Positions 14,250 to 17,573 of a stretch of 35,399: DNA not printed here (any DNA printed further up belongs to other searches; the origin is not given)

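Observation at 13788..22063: Orphan baseplate-and-spike module of a contractile tail-like machine, embedded in core genes near oriC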

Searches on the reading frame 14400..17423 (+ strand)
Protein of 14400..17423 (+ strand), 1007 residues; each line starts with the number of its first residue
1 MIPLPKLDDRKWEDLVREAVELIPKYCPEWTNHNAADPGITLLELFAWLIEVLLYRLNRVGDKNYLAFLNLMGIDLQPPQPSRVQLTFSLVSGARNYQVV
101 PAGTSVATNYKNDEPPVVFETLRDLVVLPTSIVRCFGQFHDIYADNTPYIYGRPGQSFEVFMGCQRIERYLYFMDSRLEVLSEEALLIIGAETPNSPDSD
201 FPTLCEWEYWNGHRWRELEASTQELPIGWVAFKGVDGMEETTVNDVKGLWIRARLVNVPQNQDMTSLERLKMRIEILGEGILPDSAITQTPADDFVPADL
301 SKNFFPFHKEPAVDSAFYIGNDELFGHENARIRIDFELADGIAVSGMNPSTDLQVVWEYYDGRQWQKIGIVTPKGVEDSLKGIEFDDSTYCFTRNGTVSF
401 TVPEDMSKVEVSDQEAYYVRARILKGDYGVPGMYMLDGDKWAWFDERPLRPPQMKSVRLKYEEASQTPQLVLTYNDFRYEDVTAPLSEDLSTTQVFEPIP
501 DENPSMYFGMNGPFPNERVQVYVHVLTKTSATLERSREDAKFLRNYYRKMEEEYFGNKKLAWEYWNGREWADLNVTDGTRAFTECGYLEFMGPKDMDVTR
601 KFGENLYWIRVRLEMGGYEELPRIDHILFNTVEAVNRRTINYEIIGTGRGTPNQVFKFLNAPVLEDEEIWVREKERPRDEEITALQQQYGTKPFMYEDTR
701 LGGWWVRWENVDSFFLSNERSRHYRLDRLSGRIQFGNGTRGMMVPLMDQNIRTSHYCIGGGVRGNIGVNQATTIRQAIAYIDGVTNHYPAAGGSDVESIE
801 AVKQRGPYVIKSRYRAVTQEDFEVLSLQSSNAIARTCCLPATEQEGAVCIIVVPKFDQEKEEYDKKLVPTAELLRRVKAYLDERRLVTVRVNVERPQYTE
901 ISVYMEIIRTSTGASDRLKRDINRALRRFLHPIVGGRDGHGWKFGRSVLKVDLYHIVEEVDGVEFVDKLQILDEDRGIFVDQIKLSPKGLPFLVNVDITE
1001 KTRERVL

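Call 4: search_protein_families(library=pfam, proteins=[window:14400-17423:+], max_evalue=0.1)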
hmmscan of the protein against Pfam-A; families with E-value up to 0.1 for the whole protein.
window:14400-17423:+ (1007 aa): 1 family
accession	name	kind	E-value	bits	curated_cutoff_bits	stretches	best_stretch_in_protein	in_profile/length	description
PF04865.19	Baseplate_J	-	1.5e-18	67.4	21.1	1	757-930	71-237/255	Baseplate J-like protein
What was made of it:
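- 14400..17423 (+): Baseplate_J = Cis11-like wedge protein (1007 aa). Baseplate_J 1.5e-18 (call 4).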

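Call 5: search_protein_families(library=phrogs, proteins=[window:14400-17423:+], max_evalue=0.01)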
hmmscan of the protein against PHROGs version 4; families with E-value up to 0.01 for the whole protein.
window:14400-17423:+ (1007 aa): 3 families
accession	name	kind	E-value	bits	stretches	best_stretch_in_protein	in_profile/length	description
phrog_6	-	tail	7.8e-27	95.1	2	756-1003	197-408/548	baseplate wedge subunit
phrog_219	-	tail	1.9e-13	50.9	1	708-930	200-425/598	baseplate wedge subunit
phrog_1608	-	tail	5.2e-07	30.3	1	792-933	3-135/192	tail protein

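Call 8: find_homologous_proteins(query=window:14400-17423:+, max_evalue=0.00001)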
Query window:14400-17423:+ (1007 aa): 774 proteins with E <= 0.00001 among 8000 candidates; the best 120 are listed.
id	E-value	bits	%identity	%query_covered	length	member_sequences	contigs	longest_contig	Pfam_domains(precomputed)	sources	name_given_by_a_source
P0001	0.0e+0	2265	95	100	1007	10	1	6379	PF04865.20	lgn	-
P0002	0.0e+0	2251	94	100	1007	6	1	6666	PF04865.20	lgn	-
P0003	0.0e+0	2089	86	100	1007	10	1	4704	PF04865.20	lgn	-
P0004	0.0e+0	2086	85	100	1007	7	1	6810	PF04865.20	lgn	-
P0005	0.0e+0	2063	85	100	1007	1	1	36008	PF04865.20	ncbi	-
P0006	0.0e+0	2055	84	100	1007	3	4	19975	PF04865.20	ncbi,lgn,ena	-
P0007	0.0e+0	2037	84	100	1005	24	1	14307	PF04865.20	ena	-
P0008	0.0e+0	2031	83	100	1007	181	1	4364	PF04865.20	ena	-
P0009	0.0e+0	2013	82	100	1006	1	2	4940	PF04865.20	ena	-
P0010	0.0e+0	2005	82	100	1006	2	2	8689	PF04865.20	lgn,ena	-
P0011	0.0e+0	1983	82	100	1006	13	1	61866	PF04865.20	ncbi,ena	-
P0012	0.0e+0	1975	81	100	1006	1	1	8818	PF04865.20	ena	-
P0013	0.0e+0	1965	81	100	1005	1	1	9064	PF04865.20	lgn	-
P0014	0.0e+0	1938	77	100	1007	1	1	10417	PF04865.20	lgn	-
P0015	0.0e+0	1922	78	100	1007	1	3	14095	PF04865.20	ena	-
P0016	0.0e+0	1887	76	100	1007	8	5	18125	PF04865.20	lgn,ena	-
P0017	0.0e+0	1873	75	100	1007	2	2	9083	PF04865.20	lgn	-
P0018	0.0e+0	1864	75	100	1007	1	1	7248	PF04865.20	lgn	-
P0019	0.0e+0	1817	73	100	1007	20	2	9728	PF04865.20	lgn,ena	-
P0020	0.0e+0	1752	71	100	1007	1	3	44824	PF04865.20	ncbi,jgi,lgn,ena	ncbi:MAG: putative baseplate assembly protein [Bradymonadales bacterium]|jgi:hypothetical protein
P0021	0.0e+0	1744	70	100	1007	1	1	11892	PF04865.20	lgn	-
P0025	0.0e+0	1546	63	100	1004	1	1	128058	PF26078.1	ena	-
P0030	0.0e+0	1416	58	100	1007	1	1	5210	-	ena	-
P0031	0.0e+0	1375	57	100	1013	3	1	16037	-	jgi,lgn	jgi:uncharacterized phage protein gp47/JayE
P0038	0.0e+0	1116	48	100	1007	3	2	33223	PF04865.20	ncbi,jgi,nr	ncbi:MAG TPA: putative baseplate assembly protein [Myxococcota bacterium]|jgi:hypothetical protein|n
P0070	0.0e+0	1035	45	100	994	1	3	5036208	PF26078.1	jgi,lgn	-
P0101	0.0e+0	1012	45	100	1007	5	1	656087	-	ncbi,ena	-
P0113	2.1e-297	1007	45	100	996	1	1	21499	PF26078.1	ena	-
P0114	2.4e-297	1007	45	100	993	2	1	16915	PF26078.1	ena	-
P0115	3.2e-297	1007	45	100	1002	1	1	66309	PF26078.1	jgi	jgi:hypothetical protein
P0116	3.2e-297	1007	45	100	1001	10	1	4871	-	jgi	jgi:hypothetical protein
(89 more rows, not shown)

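Call 10: find_encoding_contigs(protein=P0070, flank=10000, max_places=3)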
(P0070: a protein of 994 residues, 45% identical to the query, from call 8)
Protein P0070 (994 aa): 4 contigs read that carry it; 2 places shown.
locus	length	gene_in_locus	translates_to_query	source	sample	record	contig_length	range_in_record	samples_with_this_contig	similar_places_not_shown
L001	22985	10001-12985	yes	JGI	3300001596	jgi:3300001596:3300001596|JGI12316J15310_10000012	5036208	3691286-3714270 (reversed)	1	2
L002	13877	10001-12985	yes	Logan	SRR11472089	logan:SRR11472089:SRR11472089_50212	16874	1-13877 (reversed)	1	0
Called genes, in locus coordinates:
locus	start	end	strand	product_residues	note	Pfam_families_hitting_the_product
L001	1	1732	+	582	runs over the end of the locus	PF04984:Phage_sheath_1, PF17482:Phage_sheath_1C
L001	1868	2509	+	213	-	PF06841:Phage_T4_gp19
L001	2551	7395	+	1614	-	-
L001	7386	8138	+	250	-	PF19266:CIS_tube, PF01476:LysM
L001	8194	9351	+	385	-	-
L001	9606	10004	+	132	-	PF04965:GPW_gp25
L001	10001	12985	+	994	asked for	PF26078:Baseplate_J_M (weak)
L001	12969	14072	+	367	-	PF03793:PASTA (weak), PF10076:Phage_Mu_Gp48 (weak), PF09684:Tail_P2_I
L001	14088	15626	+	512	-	-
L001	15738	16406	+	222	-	PF16697:Yop-YscD_cpl, PF00498:FHA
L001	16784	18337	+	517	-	PF00092:VWA, PF16697:Yop-YscD_cpl, PF00498:FHA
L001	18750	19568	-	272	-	-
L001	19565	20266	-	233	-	PF07879:PHB_acc_N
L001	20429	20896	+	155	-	PF09424:YqeY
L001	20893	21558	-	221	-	-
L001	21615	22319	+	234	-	-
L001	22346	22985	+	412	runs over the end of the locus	PF00696:AA_kinase, PF01842:ACT, PF22468:ACT_9, PF13840:ACT_7, PF22468:ACT_9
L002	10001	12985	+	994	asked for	PF26078:Baseplate_J_M (weak)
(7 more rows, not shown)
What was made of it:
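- Closest known: P2/Mu phage baseplate. Same: There is a weak Phage_Mu_Gp48 hit in L001 (call 10).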

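Call 11: find_encoding_contigs(protein=P0011, flank=10000, max_places=2)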
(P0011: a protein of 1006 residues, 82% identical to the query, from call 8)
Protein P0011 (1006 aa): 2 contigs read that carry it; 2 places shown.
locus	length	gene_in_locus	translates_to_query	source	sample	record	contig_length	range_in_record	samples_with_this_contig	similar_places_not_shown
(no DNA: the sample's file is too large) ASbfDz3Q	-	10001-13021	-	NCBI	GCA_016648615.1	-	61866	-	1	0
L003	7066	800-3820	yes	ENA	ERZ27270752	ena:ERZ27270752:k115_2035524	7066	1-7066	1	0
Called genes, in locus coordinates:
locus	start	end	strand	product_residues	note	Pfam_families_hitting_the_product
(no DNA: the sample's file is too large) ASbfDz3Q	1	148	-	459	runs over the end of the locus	-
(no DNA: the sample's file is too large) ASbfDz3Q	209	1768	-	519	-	PF00012:HSP70, PF06723:MreB_Mbl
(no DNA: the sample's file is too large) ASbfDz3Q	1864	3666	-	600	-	PF11123:DNA_Packaging_2 (faint)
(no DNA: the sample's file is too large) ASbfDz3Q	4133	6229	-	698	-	PF00009:GTP_EFTU, PF01926:MMR_HSR1 (weak), PF22042:EF-G_D2, PF03144:GTP_EFTU_D2 (weak), PF14492:EFG_III, PF03764:EFG_IV, PF00679:EFG_C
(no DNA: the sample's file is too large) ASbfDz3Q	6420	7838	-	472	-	PF01613:Flavin_Reduct, PF23145:Zf_2nd_IFT121 (faint), PF23458:DUF7130 (faint), PF26832:Phage_gp86 (faint), PF01155:HypA (faint), PF21349:RUBY_RBDX, PF02915:Rubrerythrin, PF21349:RUBY_RBDX, +2 more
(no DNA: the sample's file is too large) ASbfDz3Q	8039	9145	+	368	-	PF06071:YchF-GTPase_C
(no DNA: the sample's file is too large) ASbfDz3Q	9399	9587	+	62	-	-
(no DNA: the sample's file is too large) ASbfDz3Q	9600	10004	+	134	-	PF04965:GPW_gp25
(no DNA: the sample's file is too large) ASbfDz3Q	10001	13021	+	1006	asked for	PF04865:Baseplate_J (faint)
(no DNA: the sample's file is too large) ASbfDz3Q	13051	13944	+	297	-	PF03793:PASTA (weak), PF09684:Tail_P2_I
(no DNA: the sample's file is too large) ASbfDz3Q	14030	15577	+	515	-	-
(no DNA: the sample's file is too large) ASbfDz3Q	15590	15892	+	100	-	-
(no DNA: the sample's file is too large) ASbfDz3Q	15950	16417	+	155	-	-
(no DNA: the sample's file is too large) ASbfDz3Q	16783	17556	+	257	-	PF04402:SIMPL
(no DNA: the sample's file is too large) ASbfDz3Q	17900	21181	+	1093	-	PF03176:MMPL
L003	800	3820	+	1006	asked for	PF04865:Baseplate_J (faint)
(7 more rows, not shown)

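Call 12: find_encoding_contigs(protein=P0025, flank=10000, max_places=2)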
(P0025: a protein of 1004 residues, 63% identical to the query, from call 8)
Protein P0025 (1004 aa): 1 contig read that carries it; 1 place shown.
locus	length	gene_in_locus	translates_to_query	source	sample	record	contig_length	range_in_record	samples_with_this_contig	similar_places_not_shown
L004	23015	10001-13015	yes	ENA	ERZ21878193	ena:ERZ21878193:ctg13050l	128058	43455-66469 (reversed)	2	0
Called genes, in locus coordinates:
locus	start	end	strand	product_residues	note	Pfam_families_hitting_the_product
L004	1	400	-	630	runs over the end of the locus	-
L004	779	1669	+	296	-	PF01936:NYN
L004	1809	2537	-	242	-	-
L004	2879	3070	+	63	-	-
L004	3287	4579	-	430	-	PF07693:KAP_NTPase, PF13191:AAA_16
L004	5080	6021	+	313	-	PF19368:WHD_AraR, PF21906:WHD_NrtR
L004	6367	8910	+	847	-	PF08448:PAS_4 (faint), PF13188:PAS_8 (weak), PF13426:PAS_9 (weak), PF00512:HisKA, PF02518:HATPase_c, PF00072:Response_reg, PF00072:Response_reg, PF01627:Hpt, +1 more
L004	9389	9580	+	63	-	PF14354:Lar_restr_allev (weak)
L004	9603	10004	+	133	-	PF10934:Sheath_initiator, PF04965:GPW_gp25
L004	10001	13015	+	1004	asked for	PF26078:Baseplate_J_M (faint)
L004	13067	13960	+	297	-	PF03793:PASTA (weak), PF09684:Tail_P2_I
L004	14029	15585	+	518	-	-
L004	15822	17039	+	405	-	PF16697:Yop-YscD_cpl, PF00498:FHA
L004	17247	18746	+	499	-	PF13701:DDE_Tnp_1_4, PF01609:DDE_Tnp_1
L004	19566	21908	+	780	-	-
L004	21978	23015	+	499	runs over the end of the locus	PF13701:DDE_Tnp_1_4, PF01609:DDE_Tnp_1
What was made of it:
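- The locus has been broken up repeatedly, once next to transposases (L004, call 12).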

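Call 13: find_encoding_contigs(protein=P0020, flank=10000, max_places=2)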
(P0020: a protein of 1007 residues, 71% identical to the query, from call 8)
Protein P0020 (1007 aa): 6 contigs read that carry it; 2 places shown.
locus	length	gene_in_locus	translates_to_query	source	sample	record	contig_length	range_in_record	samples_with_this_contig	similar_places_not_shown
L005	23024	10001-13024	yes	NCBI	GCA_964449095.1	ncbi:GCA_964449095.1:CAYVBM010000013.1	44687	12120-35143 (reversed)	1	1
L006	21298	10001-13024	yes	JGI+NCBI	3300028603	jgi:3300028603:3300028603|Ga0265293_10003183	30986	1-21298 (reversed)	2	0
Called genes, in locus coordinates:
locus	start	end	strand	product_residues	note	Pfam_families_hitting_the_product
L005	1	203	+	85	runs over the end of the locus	-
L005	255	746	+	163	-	-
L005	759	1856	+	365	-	-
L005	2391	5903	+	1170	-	PF08471:Ribonuc_red_2_N, PF02867:Ribonuc_red_lgC, PF12637:TSCPD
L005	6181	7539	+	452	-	-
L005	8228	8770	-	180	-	PF00210:Ferritin (weak), PF02915:Rubrerythrin, PF21349:RUBY_RBDX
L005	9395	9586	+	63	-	-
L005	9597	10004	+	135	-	PF04965:GPW_gp25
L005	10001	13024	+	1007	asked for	PF04865:Baseplate_J (faint)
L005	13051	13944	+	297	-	PF03793:PASTA (weak), PF09684:Tail_P2_I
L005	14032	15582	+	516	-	-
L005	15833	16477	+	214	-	-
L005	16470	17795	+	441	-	-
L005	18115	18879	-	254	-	PF13176:TPR_7 (faint), PF13181:TPR_8 (faint), PF13374:TPR_10 (faint), PF13424:TPR_12 (faint), PF24575:TPR_Slam (faint), PF00515:TPR_1 (faint), PF07719:TPR_2 (faint), PF13174:TPR_6 (faint), +8 more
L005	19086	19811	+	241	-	-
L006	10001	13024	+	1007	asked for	PF04865:Baseplate_J (faint)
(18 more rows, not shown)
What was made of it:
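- It moves as a unit between neighbourhoods: after mutL, ychF, rubrerythrin or a histidine kinase (calls 11, 12, 13).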

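Call 22: find_encoding_contigs(protein=P0031, flank=10000, max_places=2)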
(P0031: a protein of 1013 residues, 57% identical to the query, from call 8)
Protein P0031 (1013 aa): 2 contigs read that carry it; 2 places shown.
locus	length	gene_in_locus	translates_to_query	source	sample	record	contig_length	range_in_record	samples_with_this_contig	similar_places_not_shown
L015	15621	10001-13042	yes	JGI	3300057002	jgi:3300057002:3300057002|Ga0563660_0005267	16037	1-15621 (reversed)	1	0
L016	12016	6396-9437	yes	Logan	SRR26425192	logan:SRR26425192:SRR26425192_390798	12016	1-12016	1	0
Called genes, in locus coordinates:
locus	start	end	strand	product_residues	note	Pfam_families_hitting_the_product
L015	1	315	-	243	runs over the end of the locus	?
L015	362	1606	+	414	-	PF00682:HMGL-like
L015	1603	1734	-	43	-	-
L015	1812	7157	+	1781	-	-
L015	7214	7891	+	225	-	PF19266:CIS_tube, PF01476:LysM (weak)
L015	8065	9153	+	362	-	-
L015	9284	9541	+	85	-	-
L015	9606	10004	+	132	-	PF10934:Sheath_initiator (weak), PF04965:GPW_gp25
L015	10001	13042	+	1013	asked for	-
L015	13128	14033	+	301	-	PF09684:Tail_P2_I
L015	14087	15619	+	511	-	?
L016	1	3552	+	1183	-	?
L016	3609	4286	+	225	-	PF19266:CIS_tube, PF01476:LysM (weak)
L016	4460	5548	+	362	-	-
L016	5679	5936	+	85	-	-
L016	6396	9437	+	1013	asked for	-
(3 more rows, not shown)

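Call 25: find_homologous_proteins(query=L015:8065-9153:+, max_evalue=0.00001)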
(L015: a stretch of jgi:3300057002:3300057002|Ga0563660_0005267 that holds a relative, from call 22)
Query L015:8065-9153:+ (362 aa): 11 proteins with E <= 0.00001 among 4342 candidates.
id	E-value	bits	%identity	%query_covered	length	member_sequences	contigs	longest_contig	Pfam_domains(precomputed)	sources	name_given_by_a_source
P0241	2.0e-240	815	100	100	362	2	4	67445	-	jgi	jgi:uncharacterized protein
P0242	3.1e-219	745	90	100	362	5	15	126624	-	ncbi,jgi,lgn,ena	jgi:phage protein D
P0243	1.3e-161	556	67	100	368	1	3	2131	PF24032.2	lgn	-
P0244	5.5e-141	488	61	99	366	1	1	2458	PF05954.18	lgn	-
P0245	1.1e-134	467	60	99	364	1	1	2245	PF05954.18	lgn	-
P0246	8.4e-130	451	59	97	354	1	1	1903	PF05954.18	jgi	jgi:phage protein D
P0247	3.3e-88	315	46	99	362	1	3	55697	PF05954.18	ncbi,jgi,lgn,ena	-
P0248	2.7e-86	308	44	99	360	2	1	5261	PF05954.18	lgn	-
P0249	4.4e-86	308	44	100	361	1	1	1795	PF05954.18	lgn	-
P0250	4.3e-28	117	32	76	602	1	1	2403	PF04717.19,PF24032.2,PF05954.18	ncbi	-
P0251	1.4e-9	56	25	85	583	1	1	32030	PF04717.19,PF05954.18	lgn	-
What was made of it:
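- The search seeded with the L015 hub returned few hub homologues (call 25).
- Tried and rejected: It returned only 11 proteins (call 25).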

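Call 26: find_encoding_contigs(protein=P0247, flank=10000, max_places=3)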
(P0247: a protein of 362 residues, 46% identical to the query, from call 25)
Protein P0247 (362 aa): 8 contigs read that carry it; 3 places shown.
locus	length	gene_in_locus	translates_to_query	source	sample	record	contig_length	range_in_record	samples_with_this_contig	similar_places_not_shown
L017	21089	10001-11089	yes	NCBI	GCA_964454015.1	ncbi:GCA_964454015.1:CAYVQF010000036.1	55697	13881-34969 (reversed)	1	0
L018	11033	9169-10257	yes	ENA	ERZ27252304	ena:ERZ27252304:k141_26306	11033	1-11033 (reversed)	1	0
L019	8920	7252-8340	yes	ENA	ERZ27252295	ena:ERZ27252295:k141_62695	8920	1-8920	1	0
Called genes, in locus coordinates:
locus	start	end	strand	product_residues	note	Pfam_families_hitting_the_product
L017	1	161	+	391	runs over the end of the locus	PF04984:Phage_sheath_1, PF17482:Phage_sheath_1C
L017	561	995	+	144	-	PF06841:Phage_T4_gp19, PF09393:DUF2001 (weak)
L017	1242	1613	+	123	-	-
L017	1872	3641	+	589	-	PF04984:Phage_sheath_1, PF17482:Phage_sheath_1C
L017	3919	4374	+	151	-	PF06841:Phage_T4_gp19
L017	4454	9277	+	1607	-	-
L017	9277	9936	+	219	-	PF19266:CIS_tube, PF01476:LysM (faint)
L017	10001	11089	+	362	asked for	PF05954:Phage_GPD (faint)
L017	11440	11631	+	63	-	-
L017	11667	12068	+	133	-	PF10934:Sheath_initiator, PF04965:GPW_gp25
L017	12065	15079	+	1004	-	-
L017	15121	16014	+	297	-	PF09684:Tail_P2_I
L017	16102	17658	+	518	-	-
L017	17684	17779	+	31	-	-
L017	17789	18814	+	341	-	PF13248:Zn_ribbon_3 (weak), PF16697:Yop-YscD_cpl, PF00498:FHA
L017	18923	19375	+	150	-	-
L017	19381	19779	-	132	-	PF02021:UPF0102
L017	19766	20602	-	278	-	-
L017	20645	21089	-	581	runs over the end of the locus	-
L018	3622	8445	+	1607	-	-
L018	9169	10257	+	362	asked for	PF05954:Phage_GPD (faint)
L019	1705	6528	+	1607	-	-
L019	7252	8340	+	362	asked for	PF05954:Phage_GPD (faint)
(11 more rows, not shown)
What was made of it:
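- Closest known: T6SS baseplate. Same: FHA proteins follow the locus in relatives (calls 10, 26).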

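Call 28: find_related_loci(query=L017:1872-3641:+, collection=genome_contigs, flank=10000)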
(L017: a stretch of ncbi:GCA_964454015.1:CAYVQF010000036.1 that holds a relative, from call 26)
Query L017:1872-3641:+ (589 aa) in genome_contigs; peptide patterns used: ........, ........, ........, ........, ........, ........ (x = any residue, [..] = any of these).
39 stretches matched a pattern; 3 encode a relative of the query (tblastn E <= 1e-3); 2 distinct loci.
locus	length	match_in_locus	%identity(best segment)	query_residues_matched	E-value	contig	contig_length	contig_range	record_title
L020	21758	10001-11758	66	1-587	0e+0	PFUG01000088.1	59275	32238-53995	MAG: Deltaproteobacteria bacterium CG_4_9_14_3_um_filter_63_12 CG_4_9_14_3_um_filter_150_scaffold_220_c, whole genome sh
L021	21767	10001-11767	100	1-589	0e+0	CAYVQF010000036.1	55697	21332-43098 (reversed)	MAG TPA_asm: uncultured Myxococcales bacterium isolate SRP241326_co1_343 genome assembly, contig: NODE_976_length_55697_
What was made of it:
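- Tried and rejected: Scanning GTDB genomes with it as a single query found only itself and one 66% relative (call 28).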
